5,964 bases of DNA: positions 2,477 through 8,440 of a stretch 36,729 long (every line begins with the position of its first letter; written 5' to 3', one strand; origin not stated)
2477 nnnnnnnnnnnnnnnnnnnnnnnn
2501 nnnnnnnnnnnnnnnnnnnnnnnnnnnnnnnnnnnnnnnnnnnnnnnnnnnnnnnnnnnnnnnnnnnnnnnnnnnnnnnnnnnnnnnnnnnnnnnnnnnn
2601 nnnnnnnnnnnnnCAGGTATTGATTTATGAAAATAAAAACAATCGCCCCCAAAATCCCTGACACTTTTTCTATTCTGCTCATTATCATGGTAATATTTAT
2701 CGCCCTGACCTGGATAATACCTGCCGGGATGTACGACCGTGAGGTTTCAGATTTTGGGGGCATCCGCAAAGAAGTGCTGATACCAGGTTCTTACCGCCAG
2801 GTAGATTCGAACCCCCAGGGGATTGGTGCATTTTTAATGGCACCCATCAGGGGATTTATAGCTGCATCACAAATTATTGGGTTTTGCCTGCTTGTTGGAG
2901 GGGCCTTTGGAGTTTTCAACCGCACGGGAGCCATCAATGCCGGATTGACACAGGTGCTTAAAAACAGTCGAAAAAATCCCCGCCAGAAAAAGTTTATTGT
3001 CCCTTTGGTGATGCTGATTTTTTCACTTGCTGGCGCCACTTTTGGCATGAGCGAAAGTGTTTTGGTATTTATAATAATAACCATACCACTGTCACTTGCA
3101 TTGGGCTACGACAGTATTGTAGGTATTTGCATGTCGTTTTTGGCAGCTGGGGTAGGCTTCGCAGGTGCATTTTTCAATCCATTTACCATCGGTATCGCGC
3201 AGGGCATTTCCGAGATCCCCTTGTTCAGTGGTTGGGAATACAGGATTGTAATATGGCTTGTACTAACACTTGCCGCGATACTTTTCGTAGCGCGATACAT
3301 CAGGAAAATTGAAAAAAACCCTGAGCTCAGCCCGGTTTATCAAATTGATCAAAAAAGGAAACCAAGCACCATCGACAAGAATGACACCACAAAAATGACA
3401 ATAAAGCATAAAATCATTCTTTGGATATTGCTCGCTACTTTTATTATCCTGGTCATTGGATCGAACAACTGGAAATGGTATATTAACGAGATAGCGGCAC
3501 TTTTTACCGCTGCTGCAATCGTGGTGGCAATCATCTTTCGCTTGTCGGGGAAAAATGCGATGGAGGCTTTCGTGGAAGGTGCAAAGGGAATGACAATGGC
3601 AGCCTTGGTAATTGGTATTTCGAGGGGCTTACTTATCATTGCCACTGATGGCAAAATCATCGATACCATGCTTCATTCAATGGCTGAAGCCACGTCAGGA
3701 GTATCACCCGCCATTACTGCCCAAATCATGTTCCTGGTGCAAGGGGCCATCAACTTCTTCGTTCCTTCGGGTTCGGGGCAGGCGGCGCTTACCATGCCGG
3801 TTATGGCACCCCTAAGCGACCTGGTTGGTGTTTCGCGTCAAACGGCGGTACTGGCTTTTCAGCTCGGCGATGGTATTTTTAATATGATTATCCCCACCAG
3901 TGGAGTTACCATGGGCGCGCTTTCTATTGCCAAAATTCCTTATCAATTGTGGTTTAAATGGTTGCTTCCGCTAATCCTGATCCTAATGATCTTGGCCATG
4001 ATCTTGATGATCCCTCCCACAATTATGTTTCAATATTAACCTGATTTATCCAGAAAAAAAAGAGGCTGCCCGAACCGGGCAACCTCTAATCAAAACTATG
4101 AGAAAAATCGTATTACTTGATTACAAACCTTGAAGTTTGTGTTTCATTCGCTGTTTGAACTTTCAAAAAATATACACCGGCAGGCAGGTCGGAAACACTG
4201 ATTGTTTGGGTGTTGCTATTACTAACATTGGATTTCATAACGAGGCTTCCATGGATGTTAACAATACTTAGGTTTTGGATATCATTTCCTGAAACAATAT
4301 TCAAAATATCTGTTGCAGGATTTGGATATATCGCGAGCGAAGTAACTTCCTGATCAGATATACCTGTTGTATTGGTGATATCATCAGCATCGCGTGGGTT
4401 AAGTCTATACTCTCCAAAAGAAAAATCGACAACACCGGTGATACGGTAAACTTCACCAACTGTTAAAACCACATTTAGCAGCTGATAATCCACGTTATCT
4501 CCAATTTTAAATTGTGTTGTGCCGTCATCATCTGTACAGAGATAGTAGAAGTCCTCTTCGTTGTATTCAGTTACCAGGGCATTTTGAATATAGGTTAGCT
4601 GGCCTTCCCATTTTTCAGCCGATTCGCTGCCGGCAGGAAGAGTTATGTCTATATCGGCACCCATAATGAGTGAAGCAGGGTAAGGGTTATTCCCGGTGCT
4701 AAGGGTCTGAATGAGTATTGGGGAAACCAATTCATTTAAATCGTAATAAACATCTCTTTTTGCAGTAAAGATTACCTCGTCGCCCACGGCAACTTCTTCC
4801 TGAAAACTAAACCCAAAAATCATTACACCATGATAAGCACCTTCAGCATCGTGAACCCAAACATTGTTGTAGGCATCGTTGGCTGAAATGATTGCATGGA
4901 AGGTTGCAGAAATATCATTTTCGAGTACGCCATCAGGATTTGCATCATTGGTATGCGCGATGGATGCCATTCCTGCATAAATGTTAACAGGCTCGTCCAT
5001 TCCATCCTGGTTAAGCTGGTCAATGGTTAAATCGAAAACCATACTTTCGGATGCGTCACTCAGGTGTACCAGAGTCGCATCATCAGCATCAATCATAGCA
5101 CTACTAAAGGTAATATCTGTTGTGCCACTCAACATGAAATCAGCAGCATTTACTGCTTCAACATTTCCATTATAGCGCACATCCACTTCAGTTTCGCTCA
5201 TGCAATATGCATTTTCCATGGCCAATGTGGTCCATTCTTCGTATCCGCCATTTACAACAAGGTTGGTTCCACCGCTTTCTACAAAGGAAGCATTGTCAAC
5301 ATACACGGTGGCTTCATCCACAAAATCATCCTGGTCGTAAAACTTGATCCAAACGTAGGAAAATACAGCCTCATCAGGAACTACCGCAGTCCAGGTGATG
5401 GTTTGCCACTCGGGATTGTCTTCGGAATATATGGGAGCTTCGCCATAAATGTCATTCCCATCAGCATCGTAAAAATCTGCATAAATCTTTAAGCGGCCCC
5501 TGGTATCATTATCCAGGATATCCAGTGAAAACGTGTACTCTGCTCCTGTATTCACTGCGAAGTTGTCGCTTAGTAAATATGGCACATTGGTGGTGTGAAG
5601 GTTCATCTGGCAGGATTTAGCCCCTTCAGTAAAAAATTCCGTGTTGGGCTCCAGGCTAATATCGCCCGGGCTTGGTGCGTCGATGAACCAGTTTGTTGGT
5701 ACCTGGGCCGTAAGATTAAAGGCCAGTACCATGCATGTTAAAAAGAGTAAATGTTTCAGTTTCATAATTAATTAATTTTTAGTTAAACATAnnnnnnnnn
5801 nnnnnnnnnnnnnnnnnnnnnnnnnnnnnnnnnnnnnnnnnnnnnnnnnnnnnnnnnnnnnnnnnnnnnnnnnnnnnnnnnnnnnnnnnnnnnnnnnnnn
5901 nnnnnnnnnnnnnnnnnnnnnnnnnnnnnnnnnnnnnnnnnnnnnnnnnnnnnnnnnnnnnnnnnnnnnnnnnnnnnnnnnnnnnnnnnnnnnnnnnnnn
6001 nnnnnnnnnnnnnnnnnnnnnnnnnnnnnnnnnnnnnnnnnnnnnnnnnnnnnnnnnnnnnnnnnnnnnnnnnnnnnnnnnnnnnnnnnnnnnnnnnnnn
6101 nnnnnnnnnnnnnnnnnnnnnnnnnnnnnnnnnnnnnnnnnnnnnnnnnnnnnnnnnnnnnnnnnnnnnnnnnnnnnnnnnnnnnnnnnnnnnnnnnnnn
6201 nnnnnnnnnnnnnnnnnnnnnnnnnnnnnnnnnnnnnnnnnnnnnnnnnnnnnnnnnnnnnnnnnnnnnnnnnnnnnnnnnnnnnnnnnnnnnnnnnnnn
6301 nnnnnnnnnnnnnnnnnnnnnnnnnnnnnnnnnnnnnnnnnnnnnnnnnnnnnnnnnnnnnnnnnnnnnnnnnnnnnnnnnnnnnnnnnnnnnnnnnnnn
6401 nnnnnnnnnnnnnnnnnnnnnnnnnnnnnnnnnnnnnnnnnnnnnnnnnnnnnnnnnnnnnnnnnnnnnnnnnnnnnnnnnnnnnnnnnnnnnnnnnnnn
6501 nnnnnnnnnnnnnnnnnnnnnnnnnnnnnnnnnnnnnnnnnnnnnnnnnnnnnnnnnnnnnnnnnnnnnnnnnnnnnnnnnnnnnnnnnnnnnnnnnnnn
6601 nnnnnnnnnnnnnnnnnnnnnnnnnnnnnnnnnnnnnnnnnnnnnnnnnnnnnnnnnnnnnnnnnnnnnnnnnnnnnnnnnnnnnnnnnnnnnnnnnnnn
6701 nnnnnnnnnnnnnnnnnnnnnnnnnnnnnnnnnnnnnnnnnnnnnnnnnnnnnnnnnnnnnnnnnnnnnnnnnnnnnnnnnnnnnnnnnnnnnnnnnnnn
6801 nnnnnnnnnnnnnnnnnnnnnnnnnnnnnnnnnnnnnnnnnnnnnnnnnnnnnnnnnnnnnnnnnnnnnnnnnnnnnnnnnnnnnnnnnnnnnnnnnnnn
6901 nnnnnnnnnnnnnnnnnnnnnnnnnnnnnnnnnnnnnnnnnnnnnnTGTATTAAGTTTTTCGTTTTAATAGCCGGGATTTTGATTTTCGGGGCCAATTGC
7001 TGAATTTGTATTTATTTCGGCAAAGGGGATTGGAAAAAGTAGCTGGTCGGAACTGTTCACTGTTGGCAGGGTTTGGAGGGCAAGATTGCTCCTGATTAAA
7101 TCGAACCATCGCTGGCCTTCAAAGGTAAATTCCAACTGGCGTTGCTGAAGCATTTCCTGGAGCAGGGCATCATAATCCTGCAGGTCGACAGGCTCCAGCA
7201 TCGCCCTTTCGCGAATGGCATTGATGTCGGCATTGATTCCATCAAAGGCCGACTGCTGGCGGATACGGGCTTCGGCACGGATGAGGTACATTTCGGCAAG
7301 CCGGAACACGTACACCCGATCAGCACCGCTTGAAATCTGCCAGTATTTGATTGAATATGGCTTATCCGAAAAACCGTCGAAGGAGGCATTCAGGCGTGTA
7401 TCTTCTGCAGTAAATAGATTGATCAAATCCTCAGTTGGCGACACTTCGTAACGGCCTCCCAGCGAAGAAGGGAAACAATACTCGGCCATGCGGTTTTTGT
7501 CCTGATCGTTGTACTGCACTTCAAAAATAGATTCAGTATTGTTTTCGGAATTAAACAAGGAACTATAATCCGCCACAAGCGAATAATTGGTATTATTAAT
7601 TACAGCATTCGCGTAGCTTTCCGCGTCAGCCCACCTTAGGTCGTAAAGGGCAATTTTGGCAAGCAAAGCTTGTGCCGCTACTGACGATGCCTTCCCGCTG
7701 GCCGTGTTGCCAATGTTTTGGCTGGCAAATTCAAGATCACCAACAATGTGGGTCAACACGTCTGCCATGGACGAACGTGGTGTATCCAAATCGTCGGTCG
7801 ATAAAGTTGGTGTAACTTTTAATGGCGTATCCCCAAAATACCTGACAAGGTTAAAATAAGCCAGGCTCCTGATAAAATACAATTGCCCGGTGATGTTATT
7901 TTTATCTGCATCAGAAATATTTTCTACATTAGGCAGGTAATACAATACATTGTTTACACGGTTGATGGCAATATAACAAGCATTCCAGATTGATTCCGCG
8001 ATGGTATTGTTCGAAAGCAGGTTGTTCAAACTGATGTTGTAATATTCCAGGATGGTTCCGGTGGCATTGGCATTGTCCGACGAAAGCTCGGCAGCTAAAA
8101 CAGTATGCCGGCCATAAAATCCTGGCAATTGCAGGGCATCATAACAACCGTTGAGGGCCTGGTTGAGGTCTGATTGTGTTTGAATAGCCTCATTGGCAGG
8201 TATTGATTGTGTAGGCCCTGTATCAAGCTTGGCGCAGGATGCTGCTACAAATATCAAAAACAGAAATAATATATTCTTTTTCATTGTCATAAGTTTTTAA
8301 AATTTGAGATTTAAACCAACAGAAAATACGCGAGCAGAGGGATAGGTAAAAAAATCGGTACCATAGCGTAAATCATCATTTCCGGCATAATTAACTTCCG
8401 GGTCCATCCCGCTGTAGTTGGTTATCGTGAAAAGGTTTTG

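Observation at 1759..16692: ECF/FecR-controlled SusC/SusD locus bracketed by cyanophycin-catabolic genes: candidate cyanophycin (beta-aspartyl polyamide) utilisation locus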

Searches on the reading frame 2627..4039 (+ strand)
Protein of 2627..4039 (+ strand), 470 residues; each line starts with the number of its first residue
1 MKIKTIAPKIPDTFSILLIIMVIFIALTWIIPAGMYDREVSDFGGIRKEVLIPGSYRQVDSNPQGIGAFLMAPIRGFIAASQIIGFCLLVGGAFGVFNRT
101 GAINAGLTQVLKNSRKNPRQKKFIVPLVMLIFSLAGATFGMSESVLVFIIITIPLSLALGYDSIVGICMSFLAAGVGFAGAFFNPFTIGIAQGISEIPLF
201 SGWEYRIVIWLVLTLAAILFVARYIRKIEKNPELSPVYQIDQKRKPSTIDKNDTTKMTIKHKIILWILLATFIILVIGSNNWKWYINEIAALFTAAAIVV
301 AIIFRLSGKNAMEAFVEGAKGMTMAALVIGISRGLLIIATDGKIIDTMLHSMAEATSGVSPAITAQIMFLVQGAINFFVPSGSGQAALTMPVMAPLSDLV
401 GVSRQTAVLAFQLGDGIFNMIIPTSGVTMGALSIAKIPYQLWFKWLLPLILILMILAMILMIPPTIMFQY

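Call 3: search_protein_families(library=pfam, proteins=[window:2627-4039:+], max_evalue=0.01)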
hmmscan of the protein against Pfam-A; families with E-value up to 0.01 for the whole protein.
window:2627-4039:+ (470 aa): 4 families
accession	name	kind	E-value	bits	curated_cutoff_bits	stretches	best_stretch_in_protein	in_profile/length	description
PF03606.21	DcuC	-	1.7e-110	370.2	23.1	1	11-462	2-457/461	C4-dicarboxylate anaerobic carrier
PF03553.21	Na_H_antiporter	-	1.9e-08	34.4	23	1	187-459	14-297/303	Na+/H+ antiporter family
PF03806.19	ABG_transport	-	1.2e-05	24.2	27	2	367-432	385-450/502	AbgT putative transporter family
PF02667.20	SCFA_trans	-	2.3e-05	24.1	27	1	231-446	212-435/453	Short chain fatty acid transporter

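Call 5: search_protein_families(library=ncbifam, proteins=[window:2627-4039:+], max_evalue=0.001)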
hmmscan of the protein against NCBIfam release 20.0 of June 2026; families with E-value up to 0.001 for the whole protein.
window:2627-4039:+ (470 aa): 2 families
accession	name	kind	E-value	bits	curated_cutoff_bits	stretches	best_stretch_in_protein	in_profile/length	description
NF008611.1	PRK11588.1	equivalog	5.4e-119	398.1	500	1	10-464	1-486/492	putative basic amino acid antiporter YfcC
TIGR00366.1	TIGR00366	hypoth_equivalog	3.1e-06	26.6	575.75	1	215-435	194-421/438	TIGR00366 family protein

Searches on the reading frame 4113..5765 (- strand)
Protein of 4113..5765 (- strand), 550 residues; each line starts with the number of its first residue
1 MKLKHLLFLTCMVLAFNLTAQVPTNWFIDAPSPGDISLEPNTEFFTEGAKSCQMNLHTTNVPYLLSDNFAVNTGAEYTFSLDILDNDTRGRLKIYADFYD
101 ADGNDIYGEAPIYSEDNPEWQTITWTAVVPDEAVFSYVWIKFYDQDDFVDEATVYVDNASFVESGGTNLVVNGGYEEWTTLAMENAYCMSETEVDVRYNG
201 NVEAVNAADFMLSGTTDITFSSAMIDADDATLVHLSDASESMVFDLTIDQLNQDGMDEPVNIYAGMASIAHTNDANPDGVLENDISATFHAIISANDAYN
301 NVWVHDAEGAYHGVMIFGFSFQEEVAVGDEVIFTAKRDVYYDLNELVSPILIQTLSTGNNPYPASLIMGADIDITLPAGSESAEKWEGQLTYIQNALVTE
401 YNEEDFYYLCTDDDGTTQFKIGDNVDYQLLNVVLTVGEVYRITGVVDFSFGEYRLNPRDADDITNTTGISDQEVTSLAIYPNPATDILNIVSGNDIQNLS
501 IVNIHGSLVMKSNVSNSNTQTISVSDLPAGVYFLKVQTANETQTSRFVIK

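Call 3: search_protein_families(library=pfam, proteins=[window:4113-5765:-], max_evalue=0.01)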
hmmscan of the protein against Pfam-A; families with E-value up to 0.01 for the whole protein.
window:4113-5765:- (550 aa): 2 families
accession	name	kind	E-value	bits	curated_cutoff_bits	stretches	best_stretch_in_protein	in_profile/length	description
PF18962.6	Por_Secre_tail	-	4.6e-18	65.7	27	1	479-549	1-75/75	Secretion system C-terminal sorting domain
PF11589.14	DUF3244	-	0.0045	17.4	25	1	486-542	29-89/96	Domain of unknown function (DUF3244)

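Call 5: search_protein_families(library=ncbifam, proteins=[window:4113-5765:-], max_evalue=0.001)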
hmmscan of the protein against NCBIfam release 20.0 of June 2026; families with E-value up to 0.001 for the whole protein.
window:4113-5765:- (550 aa): 4 families
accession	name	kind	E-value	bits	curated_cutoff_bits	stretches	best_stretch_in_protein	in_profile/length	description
TIGR04183.1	Por_Secre_tail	domain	2.3e-16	59.5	23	1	479-550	1-72/72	T9SS type A sorting domain-containing protein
NF038113.1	T9SSA_dep_M36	equivalog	1.1e-11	43.6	885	1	463-550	780-869/869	T9SS-dependent M36 family metallopeptidase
NF033681.1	ExeM_NucH_DNase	subfamily_domain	8.9e-05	21.5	300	0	311-399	33-115/546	ExeM/NucH family extracellular endonuclease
NF052644.1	T9SS_DNase_Rie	equivalog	0.00041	19.8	260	1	489-550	193-250/251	T9SS-dependent surface endonuclease, AS87_RS02955 family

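Call 29: find_homologous_proteins(query=window:4113-5765:-, max_evalue=0.00001)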
Query window:4113-5765:- (550 aa): 75 proteins with E <= 0.00001 among 8000 candidates.
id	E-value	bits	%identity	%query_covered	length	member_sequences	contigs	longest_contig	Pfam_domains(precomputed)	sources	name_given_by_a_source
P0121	0.0e+0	1233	100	100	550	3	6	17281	PF18962.8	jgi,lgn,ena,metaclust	metaclust:\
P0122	1.2e-280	950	76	100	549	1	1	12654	PF18962.8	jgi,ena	-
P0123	3.2e-276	935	75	100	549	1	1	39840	PF18962.8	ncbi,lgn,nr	ncbi:MAG: T9SS type A sorting domain-containing protein [Bacteroidales bacterium]|nr:T9SS type A sor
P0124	1.2e-245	834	69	96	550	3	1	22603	PF18962.8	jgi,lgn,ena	-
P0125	2.8e-245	833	68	100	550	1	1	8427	PF18962.8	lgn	-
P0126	8.2e-245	831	68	100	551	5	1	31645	PF18962.8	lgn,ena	-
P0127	2.5e-243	826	67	100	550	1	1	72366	PF18962.8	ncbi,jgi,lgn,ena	-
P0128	1.0e-240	818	64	100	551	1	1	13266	PF18962.8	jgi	jgi:hypothetical protein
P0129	1.3e-228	778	64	100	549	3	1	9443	PF18962.8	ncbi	-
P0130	1.9e-222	758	61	100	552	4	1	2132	PF18962.8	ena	-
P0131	3.5e-217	740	59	100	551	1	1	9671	PF18962.8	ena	-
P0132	3.1e-214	730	58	100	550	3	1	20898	PF18962.8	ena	-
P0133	3.9e-214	730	58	100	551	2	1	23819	PF18962.8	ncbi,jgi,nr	ncbi:MAG: hypothetical protein B7C24_01165 [Bacteroidetes bacterium 4572_77]|nr:MAG: hypothetical pr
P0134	3.1e-212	724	58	100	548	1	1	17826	PF18962.8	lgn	-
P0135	4.1e-211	720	58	100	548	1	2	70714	PF18962.8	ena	-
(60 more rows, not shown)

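Call 50: predict_structure(alignment_id=A2)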
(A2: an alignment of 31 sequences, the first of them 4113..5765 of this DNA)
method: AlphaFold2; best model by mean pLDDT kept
length: 550 residues; sequences in the alignment: 31
mean_pLDDT: 83.0   pTM: 0.55
mean pLDDT of the five models: 83.0, 82.5, 78.1, 74.1, 69.8
residues with pLDDT >= 90: 222; 70-90: 257; 50-70: 32; < 50: 39
segments of 3 or more residues with pLDDT < 50: 1-4, 10-24, 167-179, 469-474
pLDDT, mean of each block of 10 residues (from residue 1): 49 37 55 68 75 81 74 80 88 85 75 87 85 82 83 83 58 44 84 87 85 94 89 93 92 83 93 85 90 90 94 89 91 89 84 92 93 93 92 94 93 90 91 90 93 93 74 60 88 88 89 83 90 89 88
secondary structure, 60 per line:
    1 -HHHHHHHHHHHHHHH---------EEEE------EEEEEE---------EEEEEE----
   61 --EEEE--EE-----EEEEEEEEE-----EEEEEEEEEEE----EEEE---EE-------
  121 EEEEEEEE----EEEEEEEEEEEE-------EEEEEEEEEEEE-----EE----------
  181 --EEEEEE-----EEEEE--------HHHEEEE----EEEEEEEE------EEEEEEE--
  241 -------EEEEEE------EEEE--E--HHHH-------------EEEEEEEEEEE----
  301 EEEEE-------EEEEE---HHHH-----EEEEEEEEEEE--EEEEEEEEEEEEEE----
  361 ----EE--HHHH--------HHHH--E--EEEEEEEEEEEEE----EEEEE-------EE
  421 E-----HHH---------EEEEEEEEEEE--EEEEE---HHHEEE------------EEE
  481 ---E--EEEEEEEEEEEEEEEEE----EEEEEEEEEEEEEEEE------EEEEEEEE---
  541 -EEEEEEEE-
elements in order: H2-16 E26-29 E36-41 E51-56 E63-66 E76-84 E90-100 E105-108 E121-128 E133-144 E152-163 E183-188 E194-198 E210-213 E218-225 E232-238 E248-253 E260-263 H269-272 E286-296 E301-305 E313-317 H321-324 E330-340 E343-356 H369-372 H381-384 E390-402 E407-411 E419-421 E439-449 E452-456 E463-465 E478-480 E487-503 E508-523 E530-537 E542-549

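Call 54: fold_search(model_id=the predicted structure, library=pdb)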
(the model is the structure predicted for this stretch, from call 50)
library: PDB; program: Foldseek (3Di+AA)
matches with E <= 10: 1712; with E <= 0.001: 130
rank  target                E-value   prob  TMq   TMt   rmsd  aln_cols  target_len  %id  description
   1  2v5y                  4.7e-10  1.00  0.19  0.19  31.3       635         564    8  Crystal structure of the receptor protein tyrosine phosphatase mu ectodomain (released 2007-09-11)
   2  9x1i_A                1.7e-08  1.00  0.19  0.11  29.6       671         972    9  Structure of endo-beta-N-acetylglucosaminidase HS (released 2026-03-18)
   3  7s7k_A                6.3e-08  1.00  0.18  0.18  28.3       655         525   10  Crystal structure of the EphB2 extracellular domain (released 2021-10-27)
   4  8k35_A                2.8e-06  0.80  0.10  0.09  44.4       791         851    9  Structure of the bacteriophage lambda tail tip complex (released 2023-11-15)
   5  8a1f_B                3.5e-06  1.00  0.18  0.26  21.9       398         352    8  Human PTPRK N-terminal domains MAM-Ig-FN1 (released 2023-03-15)
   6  9e7m_Ja               5.7e-06  0.89  0.13  0.09  44.2       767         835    9  In situ cryoEM structure of bacteriophage Ur-lambda tail tip complex (released 2025-11-05)
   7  8iyk_F                6.3e-06  0.84  0.12  0.09  45.1       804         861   10  Tail tip conformation 1 of phage lambda tail (released 2023-10-18)
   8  8a1f_A                8.4e-06  1.00  0.18  0.26  21.4       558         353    7  Human PTPRK N-terminal domains MAM-Ig-FN1 (released 2023-03-15)
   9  2c9a_A                8.8e-06  1.00  0.19  0.37  18.3       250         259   10  Crystal structure of the MAM-Ig module of receptor protein tyrosine phosphatase mu (released 2006-01-19)
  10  2y6j                  9.7e-06  1.00  0.20  0.59   3.7       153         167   16  X-2 engineered mutated CBM4-2 Carbohydrate Binding Module from a Thermostable Rhodothermus marinus Xylanase (released 2012-03-07)
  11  2e31_A                1.1e-05  1.00  0.18  0.37   6.4       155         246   12  Structural basis for selection of glycosylated substrate by SCFFbs1 ubiquitin ligase (released 2007-03-20)
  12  2e33_A                1.1e-05  1.00  0.18  0.48   6.4       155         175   11  Structural basis for selection of glycosylated substrate by SCFFbs1 ubiquitin ligase (released 2007-03-20)
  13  6hhu_A                1.3e-05  1.00  0.14  0.13  20.4       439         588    8  Structure of the Bacillus anthracis Sap S-layer assembly domain (released 2019-07-24)
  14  4bj0_A                1.6e-05  1.00  0.21  0.62   3.7       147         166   15  Xyloglucan binding module (CBM4-2 X2-L110F) in complex with branched xyloses (released 2014-04-23)
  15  3gdb                  1.7e-05  1.00  0.19  0.17  13.4       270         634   10  Crystal structure of Spr0440 glycoside hydrolase domain, Endo-D from Streptococcus pneumoniae R6 (released 2009-03-17)
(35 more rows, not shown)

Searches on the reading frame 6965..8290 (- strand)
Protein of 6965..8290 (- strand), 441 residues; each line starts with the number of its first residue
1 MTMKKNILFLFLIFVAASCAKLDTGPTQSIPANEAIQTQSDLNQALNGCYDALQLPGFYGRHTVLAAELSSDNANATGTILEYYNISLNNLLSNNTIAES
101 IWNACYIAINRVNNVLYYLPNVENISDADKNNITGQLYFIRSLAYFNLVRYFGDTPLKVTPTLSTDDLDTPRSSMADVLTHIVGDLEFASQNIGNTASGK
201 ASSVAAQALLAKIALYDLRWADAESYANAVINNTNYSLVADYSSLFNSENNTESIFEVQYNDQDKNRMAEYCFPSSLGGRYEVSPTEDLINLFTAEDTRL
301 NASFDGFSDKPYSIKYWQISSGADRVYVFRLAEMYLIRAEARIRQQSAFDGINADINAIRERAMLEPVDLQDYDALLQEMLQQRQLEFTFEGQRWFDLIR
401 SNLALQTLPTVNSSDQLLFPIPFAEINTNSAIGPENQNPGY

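Call 3: search_protein_families(library=pfam, proteins=[window:6965-8290:-], max_evalue=0.01)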
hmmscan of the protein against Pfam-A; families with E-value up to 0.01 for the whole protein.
window:6965-8290:- (441 aa): 2 families
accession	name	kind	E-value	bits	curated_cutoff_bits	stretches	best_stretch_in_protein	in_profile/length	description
PF07980.17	SusD_RagB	-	8.6e-27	95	23.1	1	320-407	150-240/297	SusD family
PF14322.12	SusD-like_3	-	3.6e-23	83.2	27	1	22-215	3-191/191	Starch-binding associating with outer membrane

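Call 5: search_protein_families(library=ncbifam, proteins=[window:6965-8290:-], max_evalue=0.001)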
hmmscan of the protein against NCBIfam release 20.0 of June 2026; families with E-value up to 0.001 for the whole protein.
window:6965-8290:- (441 aa): 2 families
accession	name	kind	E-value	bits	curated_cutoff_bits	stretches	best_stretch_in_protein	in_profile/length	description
NF033071.0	SusD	exception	3.4e-19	68.5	725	2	327-403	440-512/558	starch-binding outer membrane lipoprotein SusD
NF033072.0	NanU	exception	6.4e-15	55.2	425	2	16-267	17-285/521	SusD family outer membrane lipoprotein NanU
